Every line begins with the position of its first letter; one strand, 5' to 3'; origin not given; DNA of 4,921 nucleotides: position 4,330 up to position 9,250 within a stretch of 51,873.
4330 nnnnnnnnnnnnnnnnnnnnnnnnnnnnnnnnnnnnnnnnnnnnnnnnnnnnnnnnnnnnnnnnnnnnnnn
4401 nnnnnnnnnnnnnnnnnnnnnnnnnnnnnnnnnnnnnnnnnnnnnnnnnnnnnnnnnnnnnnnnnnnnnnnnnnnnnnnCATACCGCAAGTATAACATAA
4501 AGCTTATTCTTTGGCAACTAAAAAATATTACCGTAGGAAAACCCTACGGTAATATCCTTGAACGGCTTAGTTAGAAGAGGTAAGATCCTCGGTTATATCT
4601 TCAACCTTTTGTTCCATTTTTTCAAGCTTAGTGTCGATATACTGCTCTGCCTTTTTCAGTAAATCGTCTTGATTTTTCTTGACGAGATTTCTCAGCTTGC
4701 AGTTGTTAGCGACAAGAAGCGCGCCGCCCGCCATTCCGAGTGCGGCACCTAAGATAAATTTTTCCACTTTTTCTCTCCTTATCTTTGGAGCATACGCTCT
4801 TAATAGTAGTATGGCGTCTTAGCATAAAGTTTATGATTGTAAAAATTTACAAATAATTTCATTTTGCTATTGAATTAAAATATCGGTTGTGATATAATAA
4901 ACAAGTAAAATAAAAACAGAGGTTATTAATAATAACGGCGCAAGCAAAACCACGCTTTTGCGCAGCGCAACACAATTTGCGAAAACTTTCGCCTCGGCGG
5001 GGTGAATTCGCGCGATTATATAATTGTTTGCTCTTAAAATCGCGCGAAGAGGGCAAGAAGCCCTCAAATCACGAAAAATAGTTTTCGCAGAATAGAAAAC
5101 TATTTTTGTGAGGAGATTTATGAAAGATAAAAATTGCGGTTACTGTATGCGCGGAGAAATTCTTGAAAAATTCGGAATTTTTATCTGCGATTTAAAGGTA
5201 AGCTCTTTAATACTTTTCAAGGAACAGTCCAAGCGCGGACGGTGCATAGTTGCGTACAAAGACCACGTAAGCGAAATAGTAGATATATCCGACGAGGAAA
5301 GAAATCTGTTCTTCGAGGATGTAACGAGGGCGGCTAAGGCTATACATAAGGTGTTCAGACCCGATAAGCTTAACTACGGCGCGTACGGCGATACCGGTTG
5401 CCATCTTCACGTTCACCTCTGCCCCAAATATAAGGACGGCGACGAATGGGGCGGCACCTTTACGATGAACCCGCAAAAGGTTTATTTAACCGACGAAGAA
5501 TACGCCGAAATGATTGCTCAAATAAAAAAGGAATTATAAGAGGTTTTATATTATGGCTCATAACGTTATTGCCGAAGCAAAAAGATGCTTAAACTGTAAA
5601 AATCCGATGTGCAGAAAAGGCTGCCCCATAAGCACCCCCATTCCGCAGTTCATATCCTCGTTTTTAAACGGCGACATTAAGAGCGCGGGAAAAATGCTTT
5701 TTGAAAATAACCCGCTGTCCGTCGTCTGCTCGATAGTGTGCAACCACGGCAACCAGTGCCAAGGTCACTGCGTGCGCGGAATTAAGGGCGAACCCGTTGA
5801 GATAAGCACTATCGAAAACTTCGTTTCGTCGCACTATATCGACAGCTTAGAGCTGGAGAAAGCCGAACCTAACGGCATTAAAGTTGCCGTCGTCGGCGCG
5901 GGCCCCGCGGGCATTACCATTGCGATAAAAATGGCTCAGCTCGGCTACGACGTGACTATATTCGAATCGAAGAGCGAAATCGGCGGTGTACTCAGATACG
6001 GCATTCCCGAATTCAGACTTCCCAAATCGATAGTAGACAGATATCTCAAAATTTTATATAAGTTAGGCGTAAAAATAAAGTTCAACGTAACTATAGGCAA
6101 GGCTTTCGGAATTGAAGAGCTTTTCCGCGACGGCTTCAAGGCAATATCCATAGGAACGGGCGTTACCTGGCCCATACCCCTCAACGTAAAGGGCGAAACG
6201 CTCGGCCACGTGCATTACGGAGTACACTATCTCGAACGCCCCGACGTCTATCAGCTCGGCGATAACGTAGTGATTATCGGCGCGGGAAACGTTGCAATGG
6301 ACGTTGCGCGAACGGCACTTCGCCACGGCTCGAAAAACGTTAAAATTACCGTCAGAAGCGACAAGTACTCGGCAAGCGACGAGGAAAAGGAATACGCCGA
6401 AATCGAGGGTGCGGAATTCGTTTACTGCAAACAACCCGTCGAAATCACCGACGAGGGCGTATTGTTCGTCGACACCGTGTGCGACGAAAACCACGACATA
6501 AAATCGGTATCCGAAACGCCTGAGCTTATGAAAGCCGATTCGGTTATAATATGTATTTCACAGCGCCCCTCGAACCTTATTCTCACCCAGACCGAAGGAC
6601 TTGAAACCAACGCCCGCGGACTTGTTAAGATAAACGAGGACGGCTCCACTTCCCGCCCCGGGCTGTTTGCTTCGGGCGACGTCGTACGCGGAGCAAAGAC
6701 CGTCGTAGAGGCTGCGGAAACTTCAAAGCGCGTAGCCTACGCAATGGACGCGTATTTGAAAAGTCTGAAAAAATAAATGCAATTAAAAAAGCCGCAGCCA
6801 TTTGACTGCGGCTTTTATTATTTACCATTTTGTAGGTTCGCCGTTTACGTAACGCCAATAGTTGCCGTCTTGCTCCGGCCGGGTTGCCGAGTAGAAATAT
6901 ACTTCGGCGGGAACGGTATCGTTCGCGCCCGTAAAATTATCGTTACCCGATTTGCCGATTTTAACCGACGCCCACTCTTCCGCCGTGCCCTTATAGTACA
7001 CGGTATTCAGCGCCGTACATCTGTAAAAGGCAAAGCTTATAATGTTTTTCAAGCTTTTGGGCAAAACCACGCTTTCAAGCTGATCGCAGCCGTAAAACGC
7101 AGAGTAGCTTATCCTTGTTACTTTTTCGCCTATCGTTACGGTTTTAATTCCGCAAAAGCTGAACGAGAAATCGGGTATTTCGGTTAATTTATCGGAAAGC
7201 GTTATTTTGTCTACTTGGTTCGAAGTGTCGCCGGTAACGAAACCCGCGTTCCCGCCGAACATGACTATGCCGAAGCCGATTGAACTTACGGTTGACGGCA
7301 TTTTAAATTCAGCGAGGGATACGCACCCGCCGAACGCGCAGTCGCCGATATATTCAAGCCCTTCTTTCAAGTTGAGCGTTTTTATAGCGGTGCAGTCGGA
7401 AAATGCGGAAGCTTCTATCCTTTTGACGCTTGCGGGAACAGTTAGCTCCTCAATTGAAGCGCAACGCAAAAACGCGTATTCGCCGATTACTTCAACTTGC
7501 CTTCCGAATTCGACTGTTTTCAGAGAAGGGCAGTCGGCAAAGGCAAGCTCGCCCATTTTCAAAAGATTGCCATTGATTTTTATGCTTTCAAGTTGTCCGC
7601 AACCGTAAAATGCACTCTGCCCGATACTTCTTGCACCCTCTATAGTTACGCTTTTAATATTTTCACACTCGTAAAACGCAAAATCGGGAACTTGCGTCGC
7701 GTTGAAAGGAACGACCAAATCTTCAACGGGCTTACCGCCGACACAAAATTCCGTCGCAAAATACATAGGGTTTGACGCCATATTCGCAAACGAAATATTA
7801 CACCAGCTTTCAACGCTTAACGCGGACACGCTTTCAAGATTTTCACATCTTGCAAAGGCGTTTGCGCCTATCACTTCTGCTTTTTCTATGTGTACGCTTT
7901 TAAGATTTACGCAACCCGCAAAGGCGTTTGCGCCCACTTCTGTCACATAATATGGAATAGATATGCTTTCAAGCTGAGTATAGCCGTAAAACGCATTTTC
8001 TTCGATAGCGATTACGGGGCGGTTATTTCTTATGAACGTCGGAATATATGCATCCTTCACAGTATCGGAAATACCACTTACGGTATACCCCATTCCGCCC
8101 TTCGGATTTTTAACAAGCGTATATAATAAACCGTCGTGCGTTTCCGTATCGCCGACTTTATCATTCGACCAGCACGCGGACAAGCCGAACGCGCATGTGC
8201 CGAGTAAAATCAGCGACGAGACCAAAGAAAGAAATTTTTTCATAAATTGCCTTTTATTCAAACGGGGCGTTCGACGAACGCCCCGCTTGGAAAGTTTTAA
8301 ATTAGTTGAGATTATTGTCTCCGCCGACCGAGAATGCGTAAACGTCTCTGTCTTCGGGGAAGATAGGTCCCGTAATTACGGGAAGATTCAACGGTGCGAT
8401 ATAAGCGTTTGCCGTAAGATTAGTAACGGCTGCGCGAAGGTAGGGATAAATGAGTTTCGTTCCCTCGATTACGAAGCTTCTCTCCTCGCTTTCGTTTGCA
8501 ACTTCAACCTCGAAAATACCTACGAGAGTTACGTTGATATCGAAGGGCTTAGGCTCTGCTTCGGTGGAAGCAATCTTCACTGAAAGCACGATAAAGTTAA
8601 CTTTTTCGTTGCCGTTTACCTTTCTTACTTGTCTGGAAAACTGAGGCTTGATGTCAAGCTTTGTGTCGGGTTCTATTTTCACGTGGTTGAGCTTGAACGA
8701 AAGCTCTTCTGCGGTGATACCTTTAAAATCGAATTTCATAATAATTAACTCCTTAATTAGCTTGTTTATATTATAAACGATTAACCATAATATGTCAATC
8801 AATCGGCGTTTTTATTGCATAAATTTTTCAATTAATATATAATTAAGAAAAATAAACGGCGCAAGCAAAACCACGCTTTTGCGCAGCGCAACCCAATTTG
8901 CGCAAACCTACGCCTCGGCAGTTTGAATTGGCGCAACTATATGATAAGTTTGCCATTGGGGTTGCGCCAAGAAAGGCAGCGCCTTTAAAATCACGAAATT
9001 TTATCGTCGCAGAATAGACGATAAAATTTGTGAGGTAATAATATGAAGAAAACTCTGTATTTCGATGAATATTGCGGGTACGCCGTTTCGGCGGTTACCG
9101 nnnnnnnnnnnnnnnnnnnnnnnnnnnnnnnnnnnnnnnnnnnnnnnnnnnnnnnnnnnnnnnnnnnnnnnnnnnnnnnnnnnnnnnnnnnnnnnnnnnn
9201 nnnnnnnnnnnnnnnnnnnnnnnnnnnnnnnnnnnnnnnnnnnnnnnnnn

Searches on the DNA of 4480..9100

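Call 77: search_rna_families(source=window, start=4480, end=9100, threshold=evalue, max_evalue=1)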
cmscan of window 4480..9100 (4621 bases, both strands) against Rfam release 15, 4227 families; matches with E-value up to 1: 5.
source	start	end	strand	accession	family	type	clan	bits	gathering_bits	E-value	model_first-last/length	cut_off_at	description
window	6785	6856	-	RF02057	STnc40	Gene; sRNA;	-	28.1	45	0.071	1-70/70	no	Salmonella enterica sRNA STnc40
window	6781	6859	-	RF02346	ar35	Gene; sRNA;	-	23.4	45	0.21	1-144/144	no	Alphaproteobacterial sRNA ar35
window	6712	6824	+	RF01485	rli61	Cis-reg;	-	23.3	50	0.63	1-106/106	no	Listeria sRNA rli61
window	6754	6818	+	RF02057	STnc40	Gene; sRNA;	-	23.3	45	0.97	1-70/70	no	Salmonella enterica sRNA STnc40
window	6781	6861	-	RF00506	Thr_leader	Cis-reg; leader;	-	21.8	55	0.82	1-118/118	no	Threonine operon leader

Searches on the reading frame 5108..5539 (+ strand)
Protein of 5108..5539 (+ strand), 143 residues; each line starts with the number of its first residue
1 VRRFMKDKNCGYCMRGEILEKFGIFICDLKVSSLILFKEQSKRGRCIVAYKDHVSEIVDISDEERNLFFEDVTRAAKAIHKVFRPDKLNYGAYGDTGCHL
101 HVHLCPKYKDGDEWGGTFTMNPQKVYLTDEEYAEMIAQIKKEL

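Call 62: search_protein_families(library=pfam, proteins=[window:5108-5539:+], max_evalue=0.00001)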
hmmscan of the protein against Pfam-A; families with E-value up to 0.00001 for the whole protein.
window:5108-5539:+ (143 aa): 1 family
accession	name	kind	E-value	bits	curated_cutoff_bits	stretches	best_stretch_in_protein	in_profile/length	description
PF01230.28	HIT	-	7.6e-07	30.1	21.5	1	42-109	25-97/98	HIT domain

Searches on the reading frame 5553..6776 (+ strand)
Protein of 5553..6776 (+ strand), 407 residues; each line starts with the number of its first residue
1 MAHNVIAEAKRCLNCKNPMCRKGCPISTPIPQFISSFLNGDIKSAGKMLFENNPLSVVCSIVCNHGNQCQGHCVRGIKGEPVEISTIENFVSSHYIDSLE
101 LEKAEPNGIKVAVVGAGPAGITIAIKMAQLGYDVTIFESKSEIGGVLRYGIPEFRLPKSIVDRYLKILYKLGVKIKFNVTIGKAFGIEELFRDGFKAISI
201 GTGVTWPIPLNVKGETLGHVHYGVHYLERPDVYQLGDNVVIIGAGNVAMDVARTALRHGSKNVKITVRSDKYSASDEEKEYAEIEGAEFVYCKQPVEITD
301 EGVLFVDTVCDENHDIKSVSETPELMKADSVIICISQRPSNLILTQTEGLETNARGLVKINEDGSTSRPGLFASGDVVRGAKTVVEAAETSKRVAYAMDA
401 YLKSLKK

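Call 62: search_protein_families(library=pfam, proteins=[window:5553-6776:+], max_evalue=0.00001)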
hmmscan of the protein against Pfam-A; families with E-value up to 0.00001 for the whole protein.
window:5553-6776:+ (407 aa): 9 families
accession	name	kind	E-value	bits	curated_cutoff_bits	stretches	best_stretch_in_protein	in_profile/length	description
PF07992.20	Pyr_redox_2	-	3.4e-32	112.5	26.1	1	110-389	2-289/291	Pyridine nucleotide-disulphide oxidoreductase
PF14691.11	Fer4_20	-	1.3e-28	99.4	25.8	1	3-94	15-107/113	Dihydroprymidine dehydrogenase domain II, 4Fe-4S cluster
PF13738.12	Pyr_redox_3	-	7.5e-15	55.4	30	1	200-375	130-305/305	Pyridine nucleotide-disulphide oxidoreductase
PF00070.33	Pyr_redox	-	6.1e-13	49.5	22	0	110-144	1-35/82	Pyridine nucleotide-disulphide oxidoreductase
PF13450.12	NAD_binding_8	-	8.7e-08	32.8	21.9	1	113-147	1-35/68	NAD(P)-binding Rossmann-like domain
PF13434.12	Lys_Orn_oxgnase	-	1.6e-07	31.3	21.3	0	196-289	149-242/339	L-lysine 6-monooxygenase/L-ornithine 5-monooxygenase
PF00890.30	FAD_binding_2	-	4e-06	26.7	20.4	0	111-146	2-37/414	FAD binding domain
PF03807.23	F420_oxidored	-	6e-06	27.2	21.6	0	239-283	2-47/94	NADP oxidoreductase coenzyme F420-dependent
PF03486.20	HI0933_like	-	9.6e-06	25.6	50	0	110-145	2-37/244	HI0933-like protein Rossmann domain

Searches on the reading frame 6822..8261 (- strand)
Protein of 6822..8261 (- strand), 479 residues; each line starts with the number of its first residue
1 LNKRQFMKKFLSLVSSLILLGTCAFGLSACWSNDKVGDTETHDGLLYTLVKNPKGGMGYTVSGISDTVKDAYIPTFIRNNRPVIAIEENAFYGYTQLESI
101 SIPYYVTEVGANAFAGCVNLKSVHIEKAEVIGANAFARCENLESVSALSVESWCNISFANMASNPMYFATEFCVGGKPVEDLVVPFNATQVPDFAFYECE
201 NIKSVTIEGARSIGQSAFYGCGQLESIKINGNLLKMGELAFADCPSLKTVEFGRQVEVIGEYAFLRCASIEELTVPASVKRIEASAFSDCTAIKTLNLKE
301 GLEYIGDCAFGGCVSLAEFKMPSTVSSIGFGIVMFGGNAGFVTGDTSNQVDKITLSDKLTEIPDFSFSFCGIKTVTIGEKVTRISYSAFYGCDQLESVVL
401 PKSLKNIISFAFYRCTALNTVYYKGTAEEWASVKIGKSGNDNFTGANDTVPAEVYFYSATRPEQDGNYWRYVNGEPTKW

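Call 62: search_protein_families(library=pfam, proteins=[window:6822-8261:-], max_evalue=0.00001)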
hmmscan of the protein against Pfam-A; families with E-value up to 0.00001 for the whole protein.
window:6822-8261:- (479 aa): 2 families
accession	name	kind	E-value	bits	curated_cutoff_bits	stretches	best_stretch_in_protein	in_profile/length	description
PF13306.12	LRR_5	-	4.6e-89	295.3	27.7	4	212-329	2-116/127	BspA type Leucine rich repeat region (6 copies)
PF13855.12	LRR_8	-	6e-11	42.4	27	0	211-248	14-52/61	Leucine rich repeat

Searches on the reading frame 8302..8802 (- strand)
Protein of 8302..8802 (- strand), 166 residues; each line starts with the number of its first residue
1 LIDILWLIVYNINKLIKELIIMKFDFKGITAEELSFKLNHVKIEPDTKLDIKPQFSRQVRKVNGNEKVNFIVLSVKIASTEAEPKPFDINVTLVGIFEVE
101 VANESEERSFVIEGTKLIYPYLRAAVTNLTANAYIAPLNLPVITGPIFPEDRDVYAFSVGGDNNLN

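Call 62: search_protein_families(library=pfam, proteins=[window:8302-8802:-], max_evalue=0.00001)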
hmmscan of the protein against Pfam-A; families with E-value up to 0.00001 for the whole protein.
window:8302-8802:- (166 aa): 1 family
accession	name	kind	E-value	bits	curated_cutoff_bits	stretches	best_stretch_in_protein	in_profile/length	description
PF02556.19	SecB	-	5.8e-10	39.7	26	1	46-142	32-127/141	Preprotein translocase subunit SecB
